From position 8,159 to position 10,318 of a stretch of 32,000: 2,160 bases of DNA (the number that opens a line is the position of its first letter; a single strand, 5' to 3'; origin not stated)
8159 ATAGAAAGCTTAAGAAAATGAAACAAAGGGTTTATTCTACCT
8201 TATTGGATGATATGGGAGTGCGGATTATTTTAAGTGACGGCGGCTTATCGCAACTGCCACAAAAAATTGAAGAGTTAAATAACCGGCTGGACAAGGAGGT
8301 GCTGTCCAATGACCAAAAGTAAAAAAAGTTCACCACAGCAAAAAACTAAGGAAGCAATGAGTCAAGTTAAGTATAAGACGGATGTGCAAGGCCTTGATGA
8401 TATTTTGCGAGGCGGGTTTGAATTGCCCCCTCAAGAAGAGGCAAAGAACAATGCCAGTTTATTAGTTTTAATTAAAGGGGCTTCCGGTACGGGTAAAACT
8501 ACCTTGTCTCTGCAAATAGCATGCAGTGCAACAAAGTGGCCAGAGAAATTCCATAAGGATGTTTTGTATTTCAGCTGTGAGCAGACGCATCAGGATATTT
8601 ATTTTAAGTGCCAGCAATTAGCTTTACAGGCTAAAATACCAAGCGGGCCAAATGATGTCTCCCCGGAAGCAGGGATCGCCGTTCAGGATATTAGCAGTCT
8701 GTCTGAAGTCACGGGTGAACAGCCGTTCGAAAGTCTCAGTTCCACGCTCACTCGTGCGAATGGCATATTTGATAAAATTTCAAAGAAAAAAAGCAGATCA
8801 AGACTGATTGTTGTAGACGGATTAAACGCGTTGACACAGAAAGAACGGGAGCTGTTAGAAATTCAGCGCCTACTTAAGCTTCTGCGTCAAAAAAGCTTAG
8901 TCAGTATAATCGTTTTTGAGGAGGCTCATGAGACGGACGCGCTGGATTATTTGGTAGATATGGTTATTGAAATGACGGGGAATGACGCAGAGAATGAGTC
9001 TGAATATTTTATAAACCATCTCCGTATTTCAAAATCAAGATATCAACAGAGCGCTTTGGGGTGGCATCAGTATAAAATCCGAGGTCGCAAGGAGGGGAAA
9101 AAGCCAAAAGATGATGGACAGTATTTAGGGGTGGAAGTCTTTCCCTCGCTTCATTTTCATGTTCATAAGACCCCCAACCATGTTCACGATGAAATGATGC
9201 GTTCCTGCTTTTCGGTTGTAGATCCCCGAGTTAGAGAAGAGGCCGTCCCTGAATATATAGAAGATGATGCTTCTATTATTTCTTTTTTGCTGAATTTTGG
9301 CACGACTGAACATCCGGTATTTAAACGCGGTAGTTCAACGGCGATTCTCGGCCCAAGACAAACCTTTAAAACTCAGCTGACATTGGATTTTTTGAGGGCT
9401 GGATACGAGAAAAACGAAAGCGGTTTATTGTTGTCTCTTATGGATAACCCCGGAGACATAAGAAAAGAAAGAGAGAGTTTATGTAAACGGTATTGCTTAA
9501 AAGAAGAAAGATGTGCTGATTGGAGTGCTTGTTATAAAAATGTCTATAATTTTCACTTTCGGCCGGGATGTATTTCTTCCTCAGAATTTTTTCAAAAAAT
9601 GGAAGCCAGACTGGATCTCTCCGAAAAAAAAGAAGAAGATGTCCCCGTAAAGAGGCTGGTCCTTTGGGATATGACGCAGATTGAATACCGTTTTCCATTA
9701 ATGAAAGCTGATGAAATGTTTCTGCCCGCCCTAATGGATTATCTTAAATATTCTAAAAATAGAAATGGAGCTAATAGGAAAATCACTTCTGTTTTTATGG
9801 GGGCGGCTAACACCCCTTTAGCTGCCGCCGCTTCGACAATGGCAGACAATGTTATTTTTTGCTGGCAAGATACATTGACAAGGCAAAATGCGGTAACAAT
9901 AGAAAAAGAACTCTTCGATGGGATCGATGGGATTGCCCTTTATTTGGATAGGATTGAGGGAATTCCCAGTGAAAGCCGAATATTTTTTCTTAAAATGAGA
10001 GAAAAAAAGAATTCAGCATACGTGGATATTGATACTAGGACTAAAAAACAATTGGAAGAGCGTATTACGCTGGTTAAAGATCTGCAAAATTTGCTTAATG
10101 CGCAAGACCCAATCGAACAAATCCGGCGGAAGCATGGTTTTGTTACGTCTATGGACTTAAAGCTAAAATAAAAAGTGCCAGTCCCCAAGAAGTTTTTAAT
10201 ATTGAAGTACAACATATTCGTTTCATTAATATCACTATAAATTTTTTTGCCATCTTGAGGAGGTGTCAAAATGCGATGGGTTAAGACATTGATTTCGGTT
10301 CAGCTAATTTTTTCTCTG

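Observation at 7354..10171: Overlapping SIR2-like + double-domain KaiC-like ATPase operon: candidate undescribed NAD+-depleting defence system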

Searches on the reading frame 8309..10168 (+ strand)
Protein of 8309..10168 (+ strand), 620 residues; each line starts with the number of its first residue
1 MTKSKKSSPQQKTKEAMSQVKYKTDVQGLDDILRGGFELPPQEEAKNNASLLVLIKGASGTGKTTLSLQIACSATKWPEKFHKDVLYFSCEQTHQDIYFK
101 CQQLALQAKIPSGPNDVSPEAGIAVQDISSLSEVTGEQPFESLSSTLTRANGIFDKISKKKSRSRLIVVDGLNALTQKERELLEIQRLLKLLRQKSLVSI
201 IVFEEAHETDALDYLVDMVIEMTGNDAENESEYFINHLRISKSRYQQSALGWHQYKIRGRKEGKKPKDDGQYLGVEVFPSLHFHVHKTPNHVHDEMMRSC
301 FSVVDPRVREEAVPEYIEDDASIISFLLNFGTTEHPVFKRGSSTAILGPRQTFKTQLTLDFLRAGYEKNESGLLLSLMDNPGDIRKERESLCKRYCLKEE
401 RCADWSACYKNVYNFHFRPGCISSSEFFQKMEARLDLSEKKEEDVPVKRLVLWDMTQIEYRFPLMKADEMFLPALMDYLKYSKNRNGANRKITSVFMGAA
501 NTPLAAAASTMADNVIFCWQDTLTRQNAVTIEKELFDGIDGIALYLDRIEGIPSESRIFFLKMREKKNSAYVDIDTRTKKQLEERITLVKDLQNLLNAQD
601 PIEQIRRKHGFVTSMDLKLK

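Call 4: search_protein_families(library=pfam, proteins=[window:8309-10168:+], max_evalue=1)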
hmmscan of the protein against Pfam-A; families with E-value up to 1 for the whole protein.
window:8309-10168:+ (620 aa): 22 families
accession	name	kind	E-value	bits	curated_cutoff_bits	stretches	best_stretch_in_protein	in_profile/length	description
PF06745.19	ATPase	-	8.2e-19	68.3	26.6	2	23-258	2-220/231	KaiC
PF13481.12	AAA_25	-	8.3e-08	32.5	27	1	52-176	35-156/195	AAA domain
PF03796.21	DnaB_C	-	8.3e-07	29.1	27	1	50-202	19-174/255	DnaB-like helicase C terminal domain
PF13173.12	AAA_14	-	3.7e-06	27.4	27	1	52-96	4-43/129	AAA domain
PF13191.12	AAA_16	-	8.6e-06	26.8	32.6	1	48-198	22-165/167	AAA ATPase domain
PF05729.18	NACHT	-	1.9e-05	25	26.7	1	52-198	2-120/167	NACHT domain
PF24883.2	NPHP3_N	-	5.5e-05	23.8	24.8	1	48-194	20-152/164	Nephrocystin 3, N-terminal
PF07088.17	GvpD_P-loop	-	6.1e-05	23.4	24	1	53-235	13-183/189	GvpD gas vesicle protein, P-loop domain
PF25199.1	nSTAND_NTPase5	-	0.00016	21.9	34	1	45-89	36-77/145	Novel STAND NTPase 5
PF13401.12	AAA_22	-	0.0002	22.1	27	1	52-203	7-121/130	AAA domain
PF09848.15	SLFN-g3_helicase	-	0.004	16.9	24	1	52-281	3-199/354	Schlafen group 3, DNA/RNA helicase domain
PF20720.3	nSTAND3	-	0.0059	16.8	27.2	1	52-76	19-43/155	Novel STAND NTPase 3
PF00158.32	Sigma54_activat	-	0.011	15.9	20.2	1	48-81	20-53/168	Sigma-54 interaction domain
PF13479.12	AAA_24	-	0.019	15.2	27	1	53-175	5-76/195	AAA domain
PF14516.12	AAA_35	-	0.019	14.2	27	0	337-414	27-104/331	AAA-like domain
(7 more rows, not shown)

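Call 5: search_protein_families(library=padloc, proteins=[window:8309-10168:+], max_evalue=1)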
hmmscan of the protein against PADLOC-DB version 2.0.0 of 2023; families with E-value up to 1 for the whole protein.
window:8309-10168:+ (620 aa): 2 families
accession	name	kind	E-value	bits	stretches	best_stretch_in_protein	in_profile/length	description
PDLC04140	mad8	-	0.0006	17.4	1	52-88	29-63/314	mads_8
PDLC02350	AbiO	-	0.0051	13.6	1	42-95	183-233/468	AbiO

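Call 6: search_protein_families(library=ncbifam, proteins=[window:8309-10168:+], max_evalue=1)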
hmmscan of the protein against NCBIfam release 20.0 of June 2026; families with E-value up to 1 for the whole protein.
window:8309-10168:+ (620 aa): 14 families
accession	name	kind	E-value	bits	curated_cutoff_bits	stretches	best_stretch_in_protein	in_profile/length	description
NF006799.0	PRK09302.1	equivalog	2.9e-15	55.8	408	2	14-244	5-218/515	circadian clock protein KaiC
TIGR03880.1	KaiC_arch_3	hypoth_equivalog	4.3e-09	36.3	249.45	2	26-98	2-60/224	KaiC domain-containing protein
NF004629.0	PRK05973.1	equivalog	5.7e-06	25.5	156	1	52-107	66-117/237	DNA helicase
TIGR03877.1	thermo_KaiC_1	hypoth_equivalog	1.2e-05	25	307.25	1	21-70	3-42/238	KaiC domain-containing protein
TIGR03881.1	KaiC_arch_4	hypoth_equivalog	4e-05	23.4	247.8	1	22-109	3-76/231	KaiC domain-containing protein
TIGR00416.1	sms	equivalog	5.1e-05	22.2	403.05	1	17-127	71-150/454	DNA repair protein RadA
TIGR02655.1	circ_KaiC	equivalog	9e-05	21.3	546.25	1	21-103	2-71/484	circadian clock protein KaiC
TIGR00665.1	DnaB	equivalog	0.00048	19.1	385.25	1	50-201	195-350/435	replicative DNA helicase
NF005115.0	PRK06547.1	equivalog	0.001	18.5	173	1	45-77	10-42/172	hypothetical protein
NF004723.0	PRK06067.1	subfamily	0.0011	18.5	194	1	52-210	36-179/243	flagellar accessory protein FlaH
TIGR03600.1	phage_DnaB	exception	0.0053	15.8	498.65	1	52-202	196-349/421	phage replicative helicase, DnaB family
NF052589.1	ArlH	equivalog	0.0071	16.1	215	1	52-96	22-62/229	archaellum protein ArlH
TIGR02928.1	TIGR02928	subfamily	0.015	14.2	181.3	1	47-128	37-116/366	orc1/cdc6 family replication initiation protein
TIGR02237.1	recomb_radB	equivalog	0.049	13.5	172.4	0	54-77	16-39/210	DNA repair and recombination protein RadB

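Call 11: find_homologous_proteins(query=window:8309-10168:+)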
Query window:8309-10168:+ (620 aa): 38 proteins with E <= 0.001 among 8000 candidates.
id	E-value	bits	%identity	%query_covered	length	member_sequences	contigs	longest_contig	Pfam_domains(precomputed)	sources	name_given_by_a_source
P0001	0.0e+0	1403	100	100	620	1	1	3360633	PF13173.13,PF06745.20,PF03796.22,PF05729.19,PF13481.13,PF13191.13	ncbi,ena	-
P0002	1.6e-144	501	47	96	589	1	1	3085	PF06745.20,PF03796.22,PF05729.19,PF13481.13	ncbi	-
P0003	3.5e-118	414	40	94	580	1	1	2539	PF06745.20,PF03796.22,PF13481.13,PF13191.13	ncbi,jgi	ncbi:MAG: ATPase domain-containing protein [Planctomycetota bacterium]|jgi:KaiC/GvpD/RAD55 family Re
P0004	3.3e-109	384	41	91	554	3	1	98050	PF06745.20,PF13481.13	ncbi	-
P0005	1.2e-103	366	40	90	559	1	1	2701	PF06745.20,PF03796.22,PF13481.13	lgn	-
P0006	3.3e-102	361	36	87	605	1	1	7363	PF06745.20,PF07088.17,PF13481.13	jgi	jgi:KaiC/GvpD/RAD55 family RecA-like ATPase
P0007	6.3e-102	360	39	88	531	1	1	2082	PF06745.20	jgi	jgi:KaiC/GvpD/RAD55 family RecA-like ATPase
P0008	3.0e-101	358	42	47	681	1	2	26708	PF06745.20,PF03796.22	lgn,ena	-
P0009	6.7e-101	357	36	96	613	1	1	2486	PF06745.20,PF13481.13,PF20720.4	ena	-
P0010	8.1e-101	357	39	90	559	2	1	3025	PF06745.20,PF03796.22,PF13481.13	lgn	-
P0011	8.2e-98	347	39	88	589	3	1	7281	PF06745.20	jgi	jgi:KaiC/GvpD/RAD55 family RecA-like ATPase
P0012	3.9e-97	345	38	91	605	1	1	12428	PF06745.20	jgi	-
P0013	5.2e-97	344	43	71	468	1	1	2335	PF06745.20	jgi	jgi:KaiC/GvpD/RAD55 family RecA-like ATPase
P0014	1.1e-96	343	38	97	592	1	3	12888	PF06745.20,PF03796.22,PF24883.3,PF13401.13,PF13481.13,PF13191.13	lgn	-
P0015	2.2e-96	342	40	86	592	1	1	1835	PF06745.20,PF13481.13,PF13191.13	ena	-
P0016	5.4e-95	338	38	88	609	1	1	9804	PF06745.20,PF13401.13,PF13481.13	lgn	-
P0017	5.3e-93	331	37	89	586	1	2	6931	PF06745.20,PF05729.19,PF13481.13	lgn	-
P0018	1.2e-91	326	35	87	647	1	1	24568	PF06745.20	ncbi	-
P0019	2.6e-89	319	42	67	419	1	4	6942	PF06745.20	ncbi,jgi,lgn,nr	ncbi:MAG: hypothetical protein EHM23_23305 [Acidobacteria bacterium]|nr:MAG: hypothetical protein EH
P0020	6.7e-88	314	36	89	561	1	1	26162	PF06745.20,PF13481.13,PF13191.13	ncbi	ncbi:MAG: RAD55 family ATPase [Armatimonadota bacterium]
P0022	3.4e-86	308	36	87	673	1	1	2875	PF06745.20,PF13481.13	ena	-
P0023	2.1e-83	299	36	95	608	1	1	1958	PF06745.20,PF07088.17,PF13481.13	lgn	-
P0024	3.5e-74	269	36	59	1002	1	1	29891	PF06745.20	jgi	jgi:hypothetical protein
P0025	1.1e-71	260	37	58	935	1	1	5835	PF06745.20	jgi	jgi:KaiC/GvpD/RAD55 family RecA-like ATPase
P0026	2.6e-68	249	35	88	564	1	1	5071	PF06745.20,PF03796.22,PF24883.3,PF13238.13,PF13481.13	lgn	-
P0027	8.5e-67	244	35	75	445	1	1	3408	PF06745.20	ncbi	-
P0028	5.8e-64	235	35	73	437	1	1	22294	PF06745.20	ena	-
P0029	4.5e-62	229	32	64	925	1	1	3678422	PF06745.20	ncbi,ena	-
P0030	1.1e-61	228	37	60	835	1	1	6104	PF06745.20,PF24883.3,PF13481.13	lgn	-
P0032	1.2e-25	109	27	63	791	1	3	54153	-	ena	-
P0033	5.3e-25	106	40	19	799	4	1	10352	PF06745.20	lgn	-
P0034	1.1e-24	105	31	33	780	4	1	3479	PF06745.20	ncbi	-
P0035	1.3e-24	105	27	63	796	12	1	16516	-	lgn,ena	-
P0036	1.4e-22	98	34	21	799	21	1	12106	PF06745.20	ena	-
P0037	1.9e-14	72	24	71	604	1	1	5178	PF06745.20,PF05729.19,PF25199.2,PF04851.22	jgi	jgi:KaiC/GvpD/RAD55 family RecA-like ATPase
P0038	8.3e-11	60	25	69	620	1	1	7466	PF06745.20,PF00004.36,PF25199.2,PF13481.13,PF13191.13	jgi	jgi:KaiC/GvpD/RAD55 family RecA-like ATPase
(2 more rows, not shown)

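Call 12: search_protein_families(library=pfam, proteins=[P0024, P0025, P0029, P0030, P0008, P0032, P0033, P0034, P0035], max_evalue=0.001)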
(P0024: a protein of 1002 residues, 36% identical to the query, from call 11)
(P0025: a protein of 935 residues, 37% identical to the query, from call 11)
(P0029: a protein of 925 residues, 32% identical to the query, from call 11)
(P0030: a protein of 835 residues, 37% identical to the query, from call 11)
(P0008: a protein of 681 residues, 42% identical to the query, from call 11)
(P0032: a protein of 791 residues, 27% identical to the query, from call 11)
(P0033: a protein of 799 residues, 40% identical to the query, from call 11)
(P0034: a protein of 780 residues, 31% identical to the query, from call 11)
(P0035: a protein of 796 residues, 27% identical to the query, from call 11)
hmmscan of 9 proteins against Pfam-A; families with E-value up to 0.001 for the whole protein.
P0024 (1002 aa): 2 families
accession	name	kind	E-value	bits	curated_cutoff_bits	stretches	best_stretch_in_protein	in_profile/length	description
PF06745.19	ATPase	-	2.7e-11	43.7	26.6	1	29-76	1-38/231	KaiC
PF20720.3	nSTAND3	-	0.00034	20.8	27.2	0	57-83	17-43/155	Novel STAND NTPase 3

P0025 (935 aa): 5 families
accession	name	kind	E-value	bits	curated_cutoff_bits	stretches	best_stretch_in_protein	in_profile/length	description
PF06745.19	ATPase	-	1.1e-13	51.5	26.6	2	453-556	121-229/231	KaiC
PF20720.3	nSTAND3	-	0.00014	22.1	27.2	1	85-123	19-50/155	Novel STAND NTPase 3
PF13479.12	AAA_24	-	0.0002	21.7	27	0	85-118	4-36/195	AAA domain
PF13481.12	AAA_25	-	0.00044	20.4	27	0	85-112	35-62/195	AAA domain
PF24883.2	NPHP3_N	-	0.00074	20.2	24.8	0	82-131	21-68/164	Nephrocystin 3, N-terminal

P0029 (925 aa): 3 families
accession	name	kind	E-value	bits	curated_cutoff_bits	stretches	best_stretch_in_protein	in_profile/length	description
PF06745.19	ATPase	-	2.1e-12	47.4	26.6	1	421-527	118-229/231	KaiC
PF20720.3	nSTAND3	-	0.00017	21.7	27.2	1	94-158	19-78/155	Novel STAND NTPase 3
PF07088.17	GvpD_P-loop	-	0.00032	21.1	24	0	95-116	13-34/189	GvpD gas vesicle protein, P-loop domain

P0030 (835 aa): 5 families
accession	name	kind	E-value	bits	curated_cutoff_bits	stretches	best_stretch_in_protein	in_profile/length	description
PF06745.19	ATPase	-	1.5e-19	70.8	26.6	3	4-158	1-124/231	KaiC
PF13481.12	AAA_25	-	1.2e-07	32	27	0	42-97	33-92/195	AAA domain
PF24883.2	NPHP3_N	-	1.7e-06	28.7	24.8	0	38-135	18-107/164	Nephrocystin 3, N-terminal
PF13086.12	AAA_11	-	0.00043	20.6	27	0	40-67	17-42/257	AAA domain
PF20720.3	nSTAND3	-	0.00048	20.3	27.2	1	44-92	19-61/155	Novel STAND NTPase 3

P0008 (681 aa): 4 families
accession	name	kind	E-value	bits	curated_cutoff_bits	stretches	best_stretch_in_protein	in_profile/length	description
PF06745.19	ATPase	-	2.6e-13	50.3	26.6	1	26-275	2-228/231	KaiC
PF03796.21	DnaB_C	-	2e-06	27.8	27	1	47-198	18-157/255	DnaB-like helicase C terminal domain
PF13481.12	AAA_25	-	4e-05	23.8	27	0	48-179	33-152/195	AAA domain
PF06068.19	TIP49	-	0.0007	19.3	23.8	0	48-130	50-126/347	TIP49 P-loop domain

P0032 (791 aa): 1 family
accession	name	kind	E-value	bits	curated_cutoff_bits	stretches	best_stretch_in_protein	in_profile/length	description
PF06745.19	ATPase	-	8.6e-05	22.5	26.6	0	481-529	19-68/231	KaiC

P0033 (799 aa): 1 family
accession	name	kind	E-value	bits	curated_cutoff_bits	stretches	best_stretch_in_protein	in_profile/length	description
PF06745.19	ATPase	-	1.9e-05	24.6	26.6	0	201-374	54-229/231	KaiC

P0034 (780 aa): 2 families
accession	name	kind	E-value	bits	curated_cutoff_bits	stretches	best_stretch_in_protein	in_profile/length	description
PF06745.19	ATPase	-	1.6e-05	24.9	26.6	0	11-62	2-39/231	KaiC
PF00910.28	RNA_helicase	-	0.00042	21.2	21.5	0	46-98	2-48/105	RNA helicase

P0035 (796 aa): 1 family
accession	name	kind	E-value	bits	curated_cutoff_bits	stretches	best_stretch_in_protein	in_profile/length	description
PF06745.19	ATPase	-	0.00054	19.8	26.6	0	483-530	19-67/231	KaiC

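Call 13: find_encoding_contigs(protein=P0001, flank=10000, max_places=3)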
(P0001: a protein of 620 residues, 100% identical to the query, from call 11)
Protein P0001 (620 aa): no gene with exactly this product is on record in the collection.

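Call 15: find_related_loci(query=A1, collection=genome_contigs, flank=10000)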
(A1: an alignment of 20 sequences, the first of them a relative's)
Query A1 (620 aa) in genome_contigs; peptide patterns used: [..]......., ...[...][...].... (x = any residue, [..] = any of these).
42 stretches matched a pattern; 16 encode a relative of the query (tblastn E <= 1e-3); 16 distinct loci.
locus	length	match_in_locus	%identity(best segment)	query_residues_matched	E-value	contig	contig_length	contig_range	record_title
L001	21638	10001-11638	41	23-606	2e-124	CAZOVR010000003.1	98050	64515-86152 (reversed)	MAG TPA_asm: uncultured Pirellulales bacterium isolate SRP214966_co5_136 genome assembly, contig: NODE_47_length_98050_c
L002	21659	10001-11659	35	22-562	9e-103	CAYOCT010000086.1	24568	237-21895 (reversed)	MAG TPA_asm: uncultured Nitrospiraceae bacterium isolate binchicken_co16_39 genome assembly, contig: NODE_3411_length_24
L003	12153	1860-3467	34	14-570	5e-99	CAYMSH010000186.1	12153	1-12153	MAG TPA_asm: uncultured Planctomycetaceae bacterium isolate binchicken_co141_31 genome assembly, contig: NODE_20992_leng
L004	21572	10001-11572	36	8-562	6e-96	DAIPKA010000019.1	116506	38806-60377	MAG TPA_asm: Candidatus Hydrogenedentota bacterium isolate CTOTU18300 NODE_138_length_116506_cov_21.134907, whole genome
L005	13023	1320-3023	33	1-600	8e-90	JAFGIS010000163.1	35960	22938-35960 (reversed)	MAG: Polyangiaceae bacterium isolate Zod_Metabat.23 k87_3297113, whole genome shotgun sequence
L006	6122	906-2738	35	4-560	5e-73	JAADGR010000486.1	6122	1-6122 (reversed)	MAG: Calditrichota bacterium isolate M_MetaBat.126 contig-127_22825, whole genome shotgun sequence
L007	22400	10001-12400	32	24-561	2e-68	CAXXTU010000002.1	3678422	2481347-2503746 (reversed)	MAG: Candidatus Cloacimonadales bacterium isolate 26149a37-5947-436b-81b8-cd4381a243f8 genome assembly, contig: contig_2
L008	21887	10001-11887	31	29-560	4e-74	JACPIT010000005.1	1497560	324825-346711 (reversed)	MAG: Opitutia bacterium isolate NC_groundwater_448_Ag_B-0.1um_66_33 GD18-4_B1_scaffold_237771, whole genome shotgun sequ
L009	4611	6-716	37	321-560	3e-39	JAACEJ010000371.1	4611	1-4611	MAG: Actinomycetota bacterium isolate OTbin.62 scaffold_14335, whole genome shotgun sequence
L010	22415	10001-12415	33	33-585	5e-60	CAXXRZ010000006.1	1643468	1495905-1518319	MAG: uncultured Draconibacterium sp. isolate e6f8527d-8532-42de-a18c-3e25f3ade8e3 genome assembly, contig: contig_6, who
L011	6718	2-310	51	451-562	3e-31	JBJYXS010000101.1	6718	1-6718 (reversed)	MAG: Anaerolineales bacterium isolate S5_7_050615r2r1_18 S5_7_050615r2r1_18_000000000101, whole genome shotgun sequence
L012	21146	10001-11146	27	197-585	1e-28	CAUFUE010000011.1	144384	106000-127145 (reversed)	MAG TPA_asm: uncultured Bacteroides sp. isolate SRR13494517_bin.9_MetaWRAP_v1.3_MAG genome assembly, contig: ERZ19211354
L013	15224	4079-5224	25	167-534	5e-23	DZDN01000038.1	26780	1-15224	MAG TPA_asm: Candidatus Limimorpha avicola isolate Gambia15-481 c_000000000038, whole genome shotgun sequence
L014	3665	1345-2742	34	145-548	4e-16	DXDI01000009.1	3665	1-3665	MAG TPA_asm: Candidatus Paraprevotella stercorigallinarum isolate 11093 MalCec4__C16223_L3665_SAMN03938738, whole genome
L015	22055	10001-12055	23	16-573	7e-14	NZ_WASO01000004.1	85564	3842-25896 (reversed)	MAG: Paludibacter sp. isolate SA7853_bin1 NODE_54_length_85564_cov_216.350244, whole genome shotgun sequence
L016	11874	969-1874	26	213-485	7e-19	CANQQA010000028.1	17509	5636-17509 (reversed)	MAG: uncultured Bacteroidales bacterium isolate Lapin-011__bin66 genome assembly, contig: Lapin-011__NODE_3293_length_17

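Call 16: find_related_loci(query=A1, collection=metagenome_contigs, flank=10000)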
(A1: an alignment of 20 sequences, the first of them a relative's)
Query A1 (620 aa) in metagenome_contigs; peptide patterns used: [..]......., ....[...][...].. (x = any residue, [..] = any of these).
79 stretches matched a pattern; 26 encode a relative of the query (tblastn E <= 1e-3); 25 distinct loci.
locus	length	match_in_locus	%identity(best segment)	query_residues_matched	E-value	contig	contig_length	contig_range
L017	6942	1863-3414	41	26-583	3e-101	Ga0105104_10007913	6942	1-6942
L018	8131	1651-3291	36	50-615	2e-98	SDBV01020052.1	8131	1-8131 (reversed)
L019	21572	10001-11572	36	8-562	5e-96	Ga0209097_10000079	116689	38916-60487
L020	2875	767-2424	41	1-565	9e-96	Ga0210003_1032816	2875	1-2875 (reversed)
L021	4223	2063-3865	31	39-557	2e-75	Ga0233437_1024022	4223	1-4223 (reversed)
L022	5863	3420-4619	34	154-551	6e-69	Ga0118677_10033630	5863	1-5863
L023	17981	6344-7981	41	23-606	2e-124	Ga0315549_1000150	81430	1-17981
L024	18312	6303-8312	35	9-520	5e-63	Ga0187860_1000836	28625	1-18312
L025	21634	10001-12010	35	9-520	5e-63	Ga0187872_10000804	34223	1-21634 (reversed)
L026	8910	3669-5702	35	2-520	5e-63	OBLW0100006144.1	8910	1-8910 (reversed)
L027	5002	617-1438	33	275-548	3e-38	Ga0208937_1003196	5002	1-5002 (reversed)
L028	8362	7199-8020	33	275-548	3e-38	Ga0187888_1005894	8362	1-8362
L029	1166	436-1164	34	21-287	1e-39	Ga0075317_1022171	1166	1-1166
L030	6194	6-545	41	343-520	4e-34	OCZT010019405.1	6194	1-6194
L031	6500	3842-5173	25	144-544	2e-31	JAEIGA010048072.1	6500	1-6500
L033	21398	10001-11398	35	145-548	2e-16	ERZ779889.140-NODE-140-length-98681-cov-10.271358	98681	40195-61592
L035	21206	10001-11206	26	167-554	7e-22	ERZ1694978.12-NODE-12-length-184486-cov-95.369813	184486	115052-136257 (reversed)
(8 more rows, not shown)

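Call 21: search_protein_families(library=pfam, proteins=[L015:8718-9908:+, L028:4340-5764:+, L012:11219-12511:+, L035:11334-12449:+, L033:11754-13064:+, L033:7983-9194:+, L028:6053-8218:+, L012:9098-11194:+, L015:9971-12202:+], max_evalue=0.01)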
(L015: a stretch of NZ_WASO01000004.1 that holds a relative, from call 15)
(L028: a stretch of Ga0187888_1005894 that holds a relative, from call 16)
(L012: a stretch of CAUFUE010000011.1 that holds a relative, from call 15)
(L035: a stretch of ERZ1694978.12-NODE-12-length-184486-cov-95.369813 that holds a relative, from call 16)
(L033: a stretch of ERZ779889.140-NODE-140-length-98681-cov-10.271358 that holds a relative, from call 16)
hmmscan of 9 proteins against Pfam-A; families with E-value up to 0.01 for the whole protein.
L015:8718-9908:+ (397 aa): 1 family
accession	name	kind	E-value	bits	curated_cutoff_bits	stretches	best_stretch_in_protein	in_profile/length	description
PF12873.12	DUF3825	-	2.3e-58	198.1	27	1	142-391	1-238/238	Domain of unknown function (DUF3825)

L028:4340-5764:+ (475 aa): 0 families

L012:11219-12511:+ (431 aa): 1 family
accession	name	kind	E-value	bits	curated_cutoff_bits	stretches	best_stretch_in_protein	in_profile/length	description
PF12046.13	CCB1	-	0.0034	17.2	25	0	369-406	77-114/168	Cofactor assembly of complex C subunit B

L035:11334-12449:+ (372 aa): 0 families

L033:11754-13064:+ (437 aa): 1 family
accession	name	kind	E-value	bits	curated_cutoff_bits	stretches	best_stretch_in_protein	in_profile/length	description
PF13289.12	SIR2_2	-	1.8e-20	73.9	24.5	1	261-397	2-138/141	SIR2-like domain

L033:7983-9194:+ (404 aa): 1 family
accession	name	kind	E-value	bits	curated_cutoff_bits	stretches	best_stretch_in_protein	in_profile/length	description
PF13289.12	SIR2_2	-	7.6e-12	46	24.5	1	198-367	2-132/141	SIR2-like domain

L028:6053-8218:+ (722 aa): 6 families
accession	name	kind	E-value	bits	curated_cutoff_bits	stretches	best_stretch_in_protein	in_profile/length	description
PF13156.12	Mrr_cat_2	-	6.2e-48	162.3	22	1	37-158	2-125/127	Restriction endonuclease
PF04851.21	ResIII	-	3.8e-29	102.2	22.5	1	167-368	2-163/164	Type III restriction enzyme, res subunit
PF00270.35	DEAD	-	4.5e-10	39.9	26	1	171-368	2-161/167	DEAD/DEAH box helicase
PF04471.18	Mrr_cat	-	1.6e-06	28.6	21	1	24-135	6-103/115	Restriction endonuclease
PF09848.15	SLFN-g3_helicase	-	0.0041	16.9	24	0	196-343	10-104/354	Schlafen group 3, DNA/RNA helicase domain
PF13481.12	AAA_25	-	0.0097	16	27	0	440-462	32-54/195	AAA domain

L012:9098-11194:+ (699 aa): 0 families

L015:9971-12202:+ (744 aa): 1 family
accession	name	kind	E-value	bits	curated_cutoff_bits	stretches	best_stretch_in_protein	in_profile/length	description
PF06745.19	ATPase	-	1.1e-06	28.7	26.6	0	17-69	1-40/231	KaiC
